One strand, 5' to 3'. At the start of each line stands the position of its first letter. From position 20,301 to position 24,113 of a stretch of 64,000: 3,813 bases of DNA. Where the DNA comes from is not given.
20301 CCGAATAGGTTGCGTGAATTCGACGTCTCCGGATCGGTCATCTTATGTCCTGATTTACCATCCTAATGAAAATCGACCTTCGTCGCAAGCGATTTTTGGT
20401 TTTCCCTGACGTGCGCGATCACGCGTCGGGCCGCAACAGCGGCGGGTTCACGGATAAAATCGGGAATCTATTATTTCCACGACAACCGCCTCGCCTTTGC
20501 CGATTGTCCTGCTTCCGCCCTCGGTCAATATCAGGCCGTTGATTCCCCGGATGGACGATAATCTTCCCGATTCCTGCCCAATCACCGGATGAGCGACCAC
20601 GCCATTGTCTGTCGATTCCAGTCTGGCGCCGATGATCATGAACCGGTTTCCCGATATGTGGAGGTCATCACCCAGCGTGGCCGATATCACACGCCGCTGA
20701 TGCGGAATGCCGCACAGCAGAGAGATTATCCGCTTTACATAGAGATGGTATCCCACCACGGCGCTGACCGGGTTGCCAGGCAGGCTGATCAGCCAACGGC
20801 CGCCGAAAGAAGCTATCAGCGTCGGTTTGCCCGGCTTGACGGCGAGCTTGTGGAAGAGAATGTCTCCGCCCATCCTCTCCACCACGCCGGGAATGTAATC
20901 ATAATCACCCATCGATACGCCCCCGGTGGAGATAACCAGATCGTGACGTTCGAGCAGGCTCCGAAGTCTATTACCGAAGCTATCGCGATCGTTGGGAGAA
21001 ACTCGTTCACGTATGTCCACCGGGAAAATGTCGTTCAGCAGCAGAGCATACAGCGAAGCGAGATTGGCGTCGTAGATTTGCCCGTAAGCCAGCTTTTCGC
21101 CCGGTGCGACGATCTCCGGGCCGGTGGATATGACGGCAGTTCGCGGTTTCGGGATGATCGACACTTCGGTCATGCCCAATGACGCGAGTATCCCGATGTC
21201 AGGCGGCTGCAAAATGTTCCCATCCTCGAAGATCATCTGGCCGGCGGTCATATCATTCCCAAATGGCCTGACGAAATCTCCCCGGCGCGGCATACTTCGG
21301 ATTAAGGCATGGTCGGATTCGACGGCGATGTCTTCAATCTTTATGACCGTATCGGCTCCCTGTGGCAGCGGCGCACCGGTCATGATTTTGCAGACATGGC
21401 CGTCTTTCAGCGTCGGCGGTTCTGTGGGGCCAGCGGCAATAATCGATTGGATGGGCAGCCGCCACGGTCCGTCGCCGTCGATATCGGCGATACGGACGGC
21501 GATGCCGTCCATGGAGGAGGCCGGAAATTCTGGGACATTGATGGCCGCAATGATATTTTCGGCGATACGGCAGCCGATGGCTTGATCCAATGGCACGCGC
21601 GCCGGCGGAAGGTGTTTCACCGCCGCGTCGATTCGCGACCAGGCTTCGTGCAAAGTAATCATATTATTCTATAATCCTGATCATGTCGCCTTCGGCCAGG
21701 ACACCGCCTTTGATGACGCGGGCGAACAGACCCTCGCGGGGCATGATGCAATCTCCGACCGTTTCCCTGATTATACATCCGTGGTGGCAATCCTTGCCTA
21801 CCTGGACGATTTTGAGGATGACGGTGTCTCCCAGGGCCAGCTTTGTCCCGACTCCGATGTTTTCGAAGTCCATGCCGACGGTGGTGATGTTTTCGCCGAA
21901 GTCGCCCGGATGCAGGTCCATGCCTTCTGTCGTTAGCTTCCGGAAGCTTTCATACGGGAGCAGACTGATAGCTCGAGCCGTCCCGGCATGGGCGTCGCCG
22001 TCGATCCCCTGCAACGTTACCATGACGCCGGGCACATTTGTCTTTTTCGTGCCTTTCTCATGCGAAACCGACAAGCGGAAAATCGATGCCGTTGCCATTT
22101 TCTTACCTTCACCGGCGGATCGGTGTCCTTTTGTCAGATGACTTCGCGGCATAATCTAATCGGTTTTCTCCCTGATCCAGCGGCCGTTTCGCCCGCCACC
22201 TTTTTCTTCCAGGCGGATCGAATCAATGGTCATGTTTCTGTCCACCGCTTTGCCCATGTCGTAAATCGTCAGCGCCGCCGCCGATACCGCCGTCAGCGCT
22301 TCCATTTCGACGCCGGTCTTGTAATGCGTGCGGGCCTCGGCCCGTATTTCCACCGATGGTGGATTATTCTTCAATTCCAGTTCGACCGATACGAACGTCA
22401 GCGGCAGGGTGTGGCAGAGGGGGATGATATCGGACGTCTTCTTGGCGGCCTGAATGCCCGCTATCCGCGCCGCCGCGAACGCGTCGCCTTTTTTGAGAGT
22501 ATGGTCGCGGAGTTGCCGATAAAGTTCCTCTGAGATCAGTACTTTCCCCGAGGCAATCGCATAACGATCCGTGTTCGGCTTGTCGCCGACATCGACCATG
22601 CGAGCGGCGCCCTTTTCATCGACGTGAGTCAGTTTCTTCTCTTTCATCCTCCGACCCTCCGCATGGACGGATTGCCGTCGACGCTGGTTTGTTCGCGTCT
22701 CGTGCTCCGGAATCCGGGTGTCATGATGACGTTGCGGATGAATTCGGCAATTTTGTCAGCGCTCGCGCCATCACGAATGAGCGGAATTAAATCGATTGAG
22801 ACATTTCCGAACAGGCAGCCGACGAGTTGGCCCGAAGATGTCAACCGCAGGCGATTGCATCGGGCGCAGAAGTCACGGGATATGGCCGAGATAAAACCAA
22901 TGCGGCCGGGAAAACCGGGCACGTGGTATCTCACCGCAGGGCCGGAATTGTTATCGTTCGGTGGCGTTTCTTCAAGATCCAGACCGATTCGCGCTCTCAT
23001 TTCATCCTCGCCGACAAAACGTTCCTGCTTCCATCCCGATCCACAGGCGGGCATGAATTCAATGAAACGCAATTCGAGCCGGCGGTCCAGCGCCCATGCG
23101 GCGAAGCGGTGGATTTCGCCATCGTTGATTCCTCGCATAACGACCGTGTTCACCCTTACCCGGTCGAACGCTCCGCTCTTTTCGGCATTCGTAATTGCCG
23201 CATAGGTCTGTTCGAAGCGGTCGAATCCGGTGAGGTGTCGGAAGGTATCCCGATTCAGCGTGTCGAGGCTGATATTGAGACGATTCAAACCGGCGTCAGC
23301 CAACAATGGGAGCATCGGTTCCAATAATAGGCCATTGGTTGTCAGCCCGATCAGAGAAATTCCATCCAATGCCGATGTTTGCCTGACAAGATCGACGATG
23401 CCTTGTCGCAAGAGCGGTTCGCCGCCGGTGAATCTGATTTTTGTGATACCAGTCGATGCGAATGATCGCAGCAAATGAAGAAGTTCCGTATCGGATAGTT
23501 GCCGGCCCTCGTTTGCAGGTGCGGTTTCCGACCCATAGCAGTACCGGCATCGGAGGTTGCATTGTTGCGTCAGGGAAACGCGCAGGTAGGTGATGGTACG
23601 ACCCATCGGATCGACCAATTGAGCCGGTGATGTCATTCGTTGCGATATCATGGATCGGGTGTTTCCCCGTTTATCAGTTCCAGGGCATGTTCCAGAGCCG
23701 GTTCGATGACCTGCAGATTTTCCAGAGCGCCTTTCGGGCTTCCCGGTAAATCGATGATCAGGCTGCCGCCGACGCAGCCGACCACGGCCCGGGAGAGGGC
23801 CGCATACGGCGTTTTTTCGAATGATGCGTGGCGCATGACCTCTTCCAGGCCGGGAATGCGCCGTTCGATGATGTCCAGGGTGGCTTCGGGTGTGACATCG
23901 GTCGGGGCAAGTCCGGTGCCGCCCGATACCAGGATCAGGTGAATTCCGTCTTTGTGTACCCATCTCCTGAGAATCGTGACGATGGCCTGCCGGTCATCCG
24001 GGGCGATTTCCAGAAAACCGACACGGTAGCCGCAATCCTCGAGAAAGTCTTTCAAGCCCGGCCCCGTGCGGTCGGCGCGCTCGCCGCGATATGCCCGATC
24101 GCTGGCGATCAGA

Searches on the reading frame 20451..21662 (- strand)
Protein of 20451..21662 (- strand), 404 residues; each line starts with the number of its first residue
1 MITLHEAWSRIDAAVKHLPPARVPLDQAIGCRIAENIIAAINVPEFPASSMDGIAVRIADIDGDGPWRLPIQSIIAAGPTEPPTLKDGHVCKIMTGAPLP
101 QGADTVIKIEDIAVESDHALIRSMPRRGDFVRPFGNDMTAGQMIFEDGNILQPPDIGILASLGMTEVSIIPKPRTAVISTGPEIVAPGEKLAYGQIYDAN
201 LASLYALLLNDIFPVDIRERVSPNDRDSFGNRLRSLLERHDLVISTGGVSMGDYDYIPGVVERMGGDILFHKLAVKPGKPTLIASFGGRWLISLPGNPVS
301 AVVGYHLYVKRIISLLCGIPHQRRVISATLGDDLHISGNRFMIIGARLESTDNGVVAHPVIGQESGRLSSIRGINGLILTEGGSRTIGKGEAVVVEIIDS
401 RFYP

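Call 71: search_protein_families(library=pfam, proteins=[window:20451-21662:-], max_evalue=0.00001)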
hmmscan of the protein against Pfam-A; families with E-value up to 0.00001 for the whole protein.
window:20451-21662:- (404 aa): 3 families
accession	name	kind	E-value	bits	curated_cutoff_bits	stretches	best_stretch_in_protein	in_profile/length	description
PF03453.22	MoeA_N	-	5.3e-40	137.1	30.8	1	2-163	1-160/160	MoeA N-terminal region (domain I and II)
PF00994.29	MoCF_biosynth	-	2.1e-23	83.1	26.6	1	176-310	1-139/144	Probable molybdopterin binding domain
PF03454.20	MoeA_C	-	3.9e-08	33.8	22.1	1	328-396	2-70/72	MoeA C-terminal region (domain IV)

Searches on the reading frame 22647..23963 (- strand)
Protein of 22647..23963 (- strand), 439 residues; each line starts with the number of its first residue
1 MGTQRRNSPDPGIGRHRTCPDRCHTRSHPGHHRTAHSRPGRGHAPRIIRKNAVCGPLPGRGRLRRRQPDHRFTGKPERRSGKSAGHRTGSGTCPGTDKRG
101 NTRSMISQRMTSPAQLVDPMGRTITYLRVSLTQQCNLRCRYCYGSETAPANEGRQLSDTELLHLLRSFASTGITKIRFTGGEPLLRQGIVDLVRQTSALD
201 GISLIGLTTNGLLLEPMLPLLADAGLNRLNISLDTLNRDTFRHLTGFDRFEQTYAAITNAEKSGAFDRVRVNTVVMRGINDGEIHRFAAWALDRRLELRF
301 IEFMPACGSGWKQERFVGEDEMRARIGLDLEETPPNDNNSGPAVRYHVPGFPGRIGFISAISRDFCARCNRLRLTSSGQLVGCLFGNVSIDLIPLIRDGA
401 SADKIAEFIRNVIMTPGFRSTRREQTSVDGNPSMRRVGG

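Call 87: search_protein_families(library=pfam, proteins=[window:22647-23963:-], max_evalue=0.00001)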
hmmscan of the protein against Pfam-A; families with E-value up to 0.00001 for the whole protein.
window:22647-23963:- (439 aa): 3 families
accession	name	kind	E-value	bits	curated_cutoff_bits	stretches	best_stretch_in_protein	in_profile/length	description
PF06463.18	Mob_synth_C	-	2.1e-32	112.2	37.4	1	297-413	2-119/128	Molybdenum Cofactor Synthesis C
PF04055.27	Radical_SAM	-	5e-31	108.5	29.5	1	129-290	1-165/166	Radical SAM superfamily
PF13353.11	Fer4_12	-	4.3e-09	37.2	22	1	131-199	11-80/137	4Fe-4S single cluster domain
